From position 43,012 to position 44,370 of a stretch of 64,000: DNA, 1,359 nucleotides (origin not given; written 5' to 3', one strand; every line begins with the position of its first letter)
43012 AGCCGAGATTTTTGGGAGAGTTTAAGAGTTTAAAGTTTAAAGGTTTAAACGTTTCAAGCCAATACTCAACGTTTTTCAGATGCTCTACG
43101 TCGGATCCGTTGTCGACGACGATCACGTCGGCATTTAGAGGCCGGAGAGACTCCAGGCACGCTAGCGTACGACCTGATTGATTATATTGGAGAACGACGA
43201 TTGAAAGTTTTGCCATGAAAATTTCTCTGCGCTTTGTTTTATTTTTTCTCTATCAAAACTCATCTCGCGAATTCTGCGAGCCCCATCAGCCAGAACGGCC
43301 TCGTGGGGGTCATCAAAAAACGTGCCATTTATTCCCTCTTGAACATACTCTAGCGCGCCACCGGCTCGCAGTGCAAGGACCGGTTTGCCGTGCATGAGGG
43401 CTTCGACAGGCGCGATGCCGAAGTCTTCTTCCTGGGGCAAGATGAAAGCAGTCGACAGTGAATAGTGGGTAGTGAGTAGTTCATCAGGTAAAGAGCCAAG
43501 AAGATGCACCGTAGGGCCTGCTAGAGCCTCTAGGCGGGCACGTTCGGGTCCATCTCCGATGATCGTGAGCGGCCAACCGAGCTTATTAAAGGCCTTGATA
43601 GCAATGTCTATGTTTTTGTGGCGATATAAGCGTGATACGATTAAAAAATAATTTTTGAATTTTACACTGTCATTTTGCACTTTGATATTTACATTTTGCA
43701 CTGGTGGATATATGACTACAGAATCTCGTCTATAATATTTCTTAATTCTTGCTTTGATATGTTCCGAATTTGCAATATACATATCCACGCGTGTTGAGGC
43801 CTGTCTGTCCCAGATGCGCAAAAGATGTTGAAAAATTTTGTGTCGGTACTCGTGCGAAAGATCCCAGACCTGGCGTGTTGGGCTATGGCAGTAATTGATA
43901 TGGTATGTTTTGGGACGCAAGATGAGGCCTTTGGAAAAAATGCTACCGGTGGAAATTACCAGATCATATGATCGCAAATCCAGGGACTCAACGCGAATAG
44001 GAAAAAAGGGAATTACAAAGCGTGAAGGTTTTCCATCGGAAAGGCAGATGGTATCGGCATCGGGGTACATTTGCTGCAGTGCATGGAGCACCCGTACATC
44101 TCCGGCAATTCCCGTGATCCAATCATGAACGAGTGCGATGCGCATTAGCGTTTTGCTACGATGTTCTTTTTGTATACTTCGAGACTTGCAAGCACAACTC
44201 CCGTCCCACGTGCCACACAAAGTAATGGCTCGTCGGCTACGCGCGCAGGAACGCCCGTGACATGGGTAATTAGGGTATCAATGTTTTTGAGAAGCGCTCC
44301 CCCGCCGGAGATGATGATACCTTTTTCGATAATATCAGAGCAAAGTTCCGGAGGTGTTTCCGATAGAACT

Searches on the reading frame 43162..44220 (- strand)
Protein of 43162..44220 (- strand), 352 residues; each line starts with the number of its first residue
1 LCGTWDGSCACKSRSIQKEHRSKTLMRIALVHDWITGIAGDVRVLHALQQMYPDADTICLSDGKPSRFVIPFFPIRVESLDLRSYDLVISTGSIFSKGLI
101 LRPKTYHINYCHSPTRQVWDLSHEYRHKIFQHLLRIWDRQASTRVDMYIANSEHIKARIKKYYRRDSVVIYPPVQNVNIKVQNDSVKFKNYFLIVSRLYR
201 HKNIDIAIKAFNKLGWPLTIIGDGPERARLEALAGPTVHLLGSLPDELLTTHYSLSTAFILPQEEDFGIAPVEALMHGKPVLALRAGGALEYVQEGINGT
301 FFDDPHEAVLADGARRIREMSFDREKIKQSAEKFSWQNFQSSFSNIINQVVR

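Call 89: search_protein_families(library=pfam, proteins=[window:43162-44220:-], max_evalue=0.0001)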
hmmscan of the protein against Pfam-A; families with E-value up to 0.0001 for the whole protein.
window:43162-44220:- (352 aa): 3 families
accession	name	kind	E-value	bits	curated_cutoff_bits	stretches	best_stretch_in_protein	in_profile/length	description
PF00534.26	Glycos_transf_1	-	5.1e-27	94.9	26.4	1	180-333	6-171/172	Glycosyl transferases group 1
PF13692.12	Glyco_trans_1_4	-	6.8e-20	72.2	27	1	190-314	2-136/142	Glycosyl transferases group 1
PF13439.12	Glyco_transf_4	-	5.2e-08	33.5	28.5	1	68-174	56-166/170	Glycosyltransferase Family 4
